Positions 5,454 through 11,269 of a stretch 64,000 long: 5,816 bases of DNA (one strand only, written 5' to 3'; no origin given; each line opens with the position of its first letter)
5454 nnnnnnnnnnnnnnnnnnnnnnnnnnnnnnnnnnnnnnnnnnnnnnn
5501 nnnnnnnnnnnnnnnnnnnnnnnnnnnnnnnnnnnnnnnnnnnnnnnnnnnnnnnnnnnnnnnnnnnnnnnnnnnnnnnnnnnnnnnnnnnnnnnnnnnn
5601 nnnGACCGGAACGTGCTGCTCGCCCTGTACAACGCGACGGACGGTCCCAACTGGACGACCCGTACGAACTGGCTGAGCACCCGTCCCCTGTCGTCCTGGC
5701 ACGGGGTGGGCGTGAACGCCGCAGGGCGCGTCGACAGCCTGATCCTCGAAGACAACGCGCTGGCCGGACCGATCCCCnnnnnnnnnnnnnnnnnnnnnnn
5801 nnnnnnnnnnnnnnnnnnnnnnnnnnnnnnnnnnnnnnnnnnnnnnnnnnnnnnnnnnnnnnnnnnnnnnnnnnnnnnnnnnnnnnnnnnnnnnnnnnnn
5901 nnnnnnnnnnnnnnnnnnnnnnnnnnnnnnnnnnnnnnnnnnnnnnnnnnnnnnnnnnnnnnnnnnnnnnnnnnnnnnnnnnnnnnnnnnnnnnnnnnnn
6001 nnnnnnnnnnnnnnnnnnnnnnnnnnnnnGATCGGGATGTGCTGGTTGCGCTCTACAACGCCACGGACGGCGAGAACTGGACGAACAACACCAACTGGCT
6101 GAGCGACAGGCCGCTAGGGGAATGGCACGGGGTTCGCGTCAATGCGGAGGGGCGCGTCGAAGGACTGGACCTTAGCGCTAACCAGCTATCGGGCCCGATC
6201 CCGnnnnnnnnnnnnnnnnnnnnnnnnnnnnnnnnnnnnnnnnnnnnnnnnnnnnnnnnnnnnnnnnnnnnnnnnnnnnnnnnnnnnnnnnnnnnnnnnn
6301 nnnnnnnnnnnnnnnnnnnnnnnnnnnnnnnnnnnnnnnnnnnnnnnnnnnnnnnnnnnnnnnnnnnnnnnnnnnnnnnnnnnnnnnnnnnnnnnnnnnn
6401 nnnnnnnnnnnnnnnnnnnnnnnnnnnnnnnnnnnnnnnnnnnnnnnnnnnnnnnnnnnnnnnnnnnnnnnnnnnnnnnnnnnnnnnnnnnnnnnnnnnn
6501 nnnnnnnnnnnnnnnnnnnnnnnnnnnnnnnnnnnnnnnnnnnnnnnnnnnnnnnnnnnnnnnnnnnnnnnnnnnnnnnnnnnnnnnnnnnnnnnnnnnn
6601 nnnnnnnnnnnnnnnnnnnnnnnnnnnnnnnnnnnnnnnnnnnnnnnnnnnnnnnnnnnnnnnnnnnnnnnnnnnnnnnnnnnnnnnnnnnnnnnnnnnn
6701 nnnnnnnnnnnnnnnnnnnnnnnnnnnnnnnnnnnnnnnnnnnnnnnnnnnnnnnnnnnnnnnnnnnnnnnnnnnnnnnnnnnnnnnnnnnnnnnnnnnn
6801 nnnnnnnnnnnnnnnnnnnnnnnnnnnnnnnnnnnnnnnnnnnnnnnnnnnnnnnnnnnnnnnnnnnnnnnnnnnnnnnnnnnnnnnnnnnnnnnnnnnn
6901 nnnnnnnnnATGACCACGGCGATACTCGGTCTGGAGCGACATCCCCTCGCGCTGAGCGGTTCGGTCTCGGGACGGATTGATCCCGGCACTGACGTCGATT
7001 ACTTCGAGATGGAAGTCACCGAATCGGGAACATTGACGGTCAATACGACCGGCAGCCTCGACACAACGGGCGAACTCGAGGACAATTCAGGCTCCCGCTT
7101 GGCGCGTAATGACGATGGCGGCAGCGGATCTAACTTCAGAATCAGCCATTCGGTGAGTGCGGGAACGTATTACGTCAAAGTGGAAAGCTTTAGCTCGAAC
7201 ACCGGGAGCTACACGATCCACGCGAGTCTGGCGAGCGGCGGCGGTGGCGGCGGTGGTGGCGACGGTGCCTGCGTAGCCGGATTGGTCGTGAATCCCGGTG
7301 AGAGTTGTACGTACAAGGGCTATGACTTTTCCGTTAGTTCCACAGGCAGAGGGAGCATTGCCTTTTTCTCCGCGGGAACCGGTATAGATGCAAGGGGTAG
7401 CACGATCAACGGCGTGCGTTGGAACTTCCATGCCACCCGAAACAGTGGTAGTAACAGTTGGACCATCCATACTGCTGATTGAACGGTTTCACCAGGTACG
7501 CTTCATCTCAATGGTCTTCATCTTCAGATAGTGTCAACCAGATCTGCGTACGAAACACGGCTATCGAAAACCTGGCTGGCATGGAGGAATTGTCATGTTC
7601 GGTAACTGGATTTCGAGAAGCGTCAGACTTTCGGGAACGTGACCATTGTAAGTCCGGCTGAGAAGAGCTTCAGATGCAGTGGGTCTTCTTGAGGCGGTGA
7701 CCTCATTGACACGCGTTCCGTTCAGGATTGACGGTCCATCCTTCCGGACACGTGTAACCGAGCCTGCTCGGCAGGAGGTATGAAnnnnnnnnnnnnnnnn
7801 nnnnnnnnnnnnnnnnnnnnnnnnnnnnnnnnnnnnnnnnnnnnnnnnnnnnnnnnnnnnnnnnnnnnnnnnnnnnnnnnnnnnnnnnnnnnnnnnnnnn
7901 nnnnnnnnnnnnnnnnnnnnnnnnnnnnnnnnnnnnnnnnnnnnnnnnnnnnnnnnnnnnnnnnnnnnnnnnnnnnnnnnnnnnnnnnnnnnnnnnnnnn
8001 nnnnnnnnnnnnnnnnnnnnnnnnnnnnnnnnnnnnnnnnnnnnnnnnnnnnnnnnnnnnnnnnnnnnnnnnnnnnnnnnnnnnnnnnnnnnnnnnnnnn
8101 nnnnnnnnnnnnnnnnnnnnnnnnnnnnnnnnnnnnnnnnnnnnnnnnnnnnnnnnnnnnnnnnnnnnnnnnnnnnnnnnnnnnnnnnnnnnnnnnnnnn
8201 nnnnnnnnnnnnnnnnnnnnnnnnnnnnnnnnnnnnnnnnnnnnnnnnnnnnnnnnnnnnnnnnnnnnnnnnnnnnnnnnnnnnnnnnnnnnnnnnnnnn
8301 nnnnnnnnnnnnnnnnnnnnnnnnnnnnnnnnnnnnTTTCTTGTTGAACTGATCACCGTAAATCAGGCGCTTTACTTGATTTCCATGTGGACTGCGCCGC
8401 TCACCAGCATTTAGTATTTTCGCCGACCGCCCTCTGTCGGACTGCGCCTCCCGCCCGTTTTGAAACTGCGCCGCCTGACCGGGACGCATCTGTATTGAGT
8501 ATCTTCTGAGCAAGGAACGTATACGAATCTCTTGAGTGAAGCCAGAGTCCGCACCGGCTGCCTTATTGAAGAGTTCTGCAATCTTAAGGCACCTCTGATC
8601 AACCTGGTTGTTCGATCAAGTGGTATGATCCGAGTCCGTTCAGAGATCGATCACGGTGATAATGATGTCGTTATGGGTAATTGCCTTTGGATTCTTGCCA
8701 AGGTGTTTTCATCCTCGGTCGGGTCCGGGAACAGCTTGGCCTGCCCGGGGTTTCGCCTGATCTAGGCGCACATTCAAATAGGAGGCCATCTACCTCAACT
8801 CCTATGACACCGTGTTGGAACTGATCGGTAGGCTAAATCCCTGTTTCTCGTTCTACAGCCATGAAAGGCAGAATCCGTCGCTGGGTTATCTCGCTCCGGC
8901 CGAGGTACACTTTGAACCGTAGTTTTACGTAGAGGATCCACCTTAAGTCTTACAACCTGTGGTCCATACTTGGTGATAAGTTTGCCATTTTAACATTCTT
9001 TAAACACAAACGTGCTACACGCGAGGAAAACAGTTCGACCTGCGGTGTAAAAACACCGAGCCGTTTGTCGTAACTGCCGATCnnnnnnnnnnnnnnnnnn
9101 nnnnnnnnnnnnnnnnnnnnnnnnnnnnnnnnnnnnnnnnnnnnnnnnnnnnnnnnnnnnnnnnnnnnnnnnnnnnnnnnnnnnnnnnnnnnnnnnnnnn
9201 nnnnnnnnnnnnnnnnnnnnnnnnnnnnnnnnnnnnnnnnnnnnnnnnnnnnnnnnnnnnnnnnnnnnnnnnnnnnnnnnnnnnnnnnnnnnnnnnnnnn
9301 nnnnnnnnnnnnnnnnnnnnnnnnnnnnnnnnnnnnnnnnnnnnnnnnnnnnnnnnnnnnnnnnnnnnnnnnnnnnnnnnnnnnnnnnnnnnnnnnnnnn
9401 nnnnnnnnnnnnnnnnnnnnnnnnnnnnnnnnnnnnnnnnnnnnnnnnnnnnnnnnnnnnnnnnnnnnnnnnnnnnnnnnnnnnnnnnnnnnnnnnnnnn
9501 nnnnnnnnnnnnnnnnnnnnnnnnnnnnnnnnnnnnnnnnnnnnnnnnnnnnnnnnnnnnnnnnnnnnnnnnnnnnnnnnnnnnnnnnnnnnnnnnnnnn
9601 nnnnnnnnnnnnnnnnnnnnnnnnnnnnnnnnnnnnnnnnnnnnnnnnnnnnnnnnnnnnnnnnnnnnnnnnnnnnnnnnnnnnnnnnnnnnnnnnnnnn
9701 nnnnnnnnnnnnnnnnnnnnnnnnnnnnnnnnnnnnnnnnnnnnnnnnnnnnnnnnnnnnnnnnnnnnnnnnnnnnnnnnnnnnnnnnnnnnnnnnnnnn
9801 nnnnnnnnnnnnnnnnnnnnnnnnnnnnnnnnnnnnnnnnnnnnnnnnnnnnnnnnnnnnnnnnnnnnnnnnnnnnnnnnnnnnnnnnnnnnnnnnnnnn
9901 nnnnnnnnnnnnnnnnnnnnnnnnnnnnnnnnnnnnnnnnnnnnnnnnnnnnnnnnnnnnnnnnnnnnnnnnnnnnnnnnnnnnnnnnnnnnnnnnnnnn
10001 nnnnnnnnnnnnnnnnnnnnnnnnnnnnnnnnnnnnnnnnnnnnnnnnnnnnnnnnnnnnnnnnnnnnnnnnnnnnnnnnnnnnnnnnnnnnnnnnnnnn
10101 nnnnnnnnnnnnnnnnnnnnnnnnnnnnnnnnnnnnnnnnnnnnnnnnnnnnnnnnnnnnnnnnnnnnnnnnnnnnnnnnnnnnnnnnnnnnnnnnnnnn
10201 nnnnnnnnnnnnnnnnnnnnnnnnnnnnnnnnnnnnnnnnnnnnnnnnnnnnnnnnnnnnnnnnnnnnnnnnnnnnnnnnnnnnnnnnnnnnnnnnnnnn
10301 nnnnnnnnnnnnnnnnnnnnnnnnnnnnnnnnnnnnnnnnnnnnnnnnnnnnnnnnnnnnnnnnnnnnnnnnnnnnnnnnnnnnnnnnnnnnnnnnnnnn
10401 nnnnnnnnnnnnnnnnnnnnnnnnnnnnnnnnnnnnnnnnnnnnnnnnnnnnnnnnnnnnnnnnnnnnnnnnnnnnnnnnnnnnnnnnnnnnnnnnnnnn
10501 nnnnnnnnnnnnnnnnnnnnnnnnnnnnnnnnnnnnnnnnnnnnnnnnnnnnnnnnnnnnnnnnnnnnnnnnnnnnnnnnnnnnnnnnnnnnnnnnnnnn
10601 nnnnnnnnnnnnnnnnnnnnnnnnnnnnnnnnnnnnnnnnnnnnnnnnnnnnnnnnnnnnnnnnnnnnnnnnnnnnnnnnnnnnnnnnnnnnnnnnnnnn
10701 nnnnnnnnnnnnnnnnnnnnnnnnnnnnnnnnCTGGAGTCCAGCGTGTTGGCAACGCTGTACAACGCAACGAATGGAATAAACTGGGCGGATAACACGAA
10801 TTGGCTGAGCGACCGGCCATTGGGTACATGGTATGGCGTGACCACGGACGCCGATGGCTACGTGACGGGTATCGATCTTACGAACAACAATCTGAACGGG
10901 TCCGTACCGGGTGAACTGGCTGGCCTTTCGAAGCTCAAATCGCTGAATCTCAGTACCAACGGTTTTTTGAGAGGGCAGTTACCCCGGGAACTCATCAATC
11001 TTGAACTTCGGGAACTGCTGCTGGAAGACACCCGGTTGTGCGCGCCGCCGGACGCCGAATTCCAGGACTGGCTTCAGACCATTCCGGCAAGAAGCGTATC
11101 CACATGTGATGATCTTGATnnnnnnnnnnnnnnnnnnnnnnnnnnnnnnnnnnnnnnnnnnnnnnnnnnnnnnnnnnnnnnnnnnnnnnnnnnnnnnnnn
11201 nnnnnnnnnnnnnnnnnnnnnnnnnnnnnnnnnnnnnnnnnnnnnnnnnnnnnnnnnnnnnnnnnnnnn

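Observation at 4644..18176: Three tandem giant lipoproteins built from eukaryote/plant-type LRR supermodules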

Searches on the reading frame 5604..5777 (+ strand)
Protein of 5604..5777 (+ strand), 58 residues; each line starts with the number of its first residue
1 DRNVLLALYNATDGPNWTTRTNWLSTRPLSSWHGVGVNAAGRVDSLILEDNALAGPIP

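Call 7: search_protein_families(library=pfam, proteins=[window:5604-5777:+], max_evalue=10)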
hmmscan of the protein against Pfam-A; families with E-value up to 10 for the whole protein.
seq(58 aa): 1 family
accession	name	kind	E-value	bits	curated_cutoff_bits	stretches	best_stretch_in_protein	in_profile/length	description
PF18805.7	LRR_10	-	0.051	13.8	30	1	2-47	11-66/67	Leucine-rich repeat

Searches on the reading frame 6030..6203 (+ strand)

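Call 7: search_protein_families(library=pfam, proteins=[window:6030-6203:+], max_evalue=10)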
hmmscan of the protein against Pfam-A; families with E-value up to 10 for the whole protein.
seq(58 aa): 2 families
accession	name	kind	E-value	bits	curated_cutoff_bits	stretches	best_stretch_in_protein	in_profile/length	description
PF18805.7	LRR_10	-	0.014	15.6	30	1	11-48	20-67/67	Leucine-rich repeat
PF04619.18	Adhesin_Dr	-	0.09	13.2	23.6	1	6-35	82-111/139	Dr-family adhesin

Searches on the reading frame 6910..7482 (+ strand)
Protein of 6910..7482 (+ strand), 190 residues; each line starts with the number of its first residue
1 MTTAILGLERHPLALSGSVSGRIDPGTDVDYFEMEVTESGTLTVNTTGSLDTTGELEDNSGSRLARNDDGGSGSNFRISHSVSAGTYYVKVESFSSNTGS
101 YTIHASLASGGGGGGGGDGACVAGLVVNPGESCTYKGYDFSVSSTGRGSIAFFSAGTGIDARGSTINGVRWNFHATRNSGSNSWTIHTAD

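Call 3: search_protein_families(library=pfam, proteins=[window:6910-7482:+], max_evalue=0.01)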
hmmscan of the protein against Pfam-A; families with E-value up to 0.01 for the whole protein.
window:6910-7482:+ (190 aa): 1 family
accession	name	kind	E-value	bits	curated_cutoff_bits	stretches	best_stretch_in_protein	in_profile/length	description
PF04151.21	PPC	-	2.2e-07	32.1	25.9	1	28-93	1-70/70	Bacterial pre-peptidase C-terminal domain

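Call 4: search_protein_families(library=ncbifam, proteins=[window:6910-7482:+], max_evalue=0.01)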
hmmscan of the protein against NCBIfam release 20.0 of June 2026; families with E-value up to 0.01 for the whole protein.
window:6910-7482:+ (190 aa): 2 families
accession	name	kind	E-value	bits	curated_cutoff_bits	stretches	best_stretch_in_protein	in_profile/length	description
NF038127.1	FDP_fam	subfamily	9.4e-06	26.1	29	1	16-114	5-124/150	DVUA0089 family protein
NF050131.1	BGluronaseAbsR1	equivalog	0.007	15.4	650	1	18-98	269-352/361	beta-glucuronidase AbsR1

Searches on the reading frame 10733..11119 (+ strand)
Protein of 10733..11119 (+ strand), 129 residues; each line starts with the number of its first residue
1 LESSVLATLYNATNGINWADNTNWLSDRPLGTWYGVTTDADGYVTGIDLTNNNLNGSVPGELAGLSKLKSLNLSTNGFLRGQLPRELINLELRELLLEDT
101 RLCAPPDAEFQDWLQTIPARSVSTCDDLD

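Call 7: search_protein_families(library=pfam, proteins=[window:10733-11119:+], max_evalue=10)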
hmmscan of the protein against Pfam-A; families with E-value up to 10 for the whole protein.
seq(129 aa): 4 families
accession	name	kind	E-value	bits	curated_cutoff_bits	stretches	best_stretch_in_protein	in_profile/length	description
PF00560.39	LRR_1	-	3.6e-06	26.5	20.6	2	47-65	5-23/23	Leucine Rich Repeat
PF13855.12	LRR_8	-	2.7e-05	24.3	27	1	46-77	29-60/61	Leucine rich repeat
PF12799.13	LRR_4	-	0.0045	17.6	27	1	47-77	6-34/44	Leucine Rich repeats (2 copies)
PF24048.1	LRR_NXF1-5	-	0.093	12.7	30.5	1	66-104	80-118/142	NXF1/2/3/5 leucine-rich repeat domain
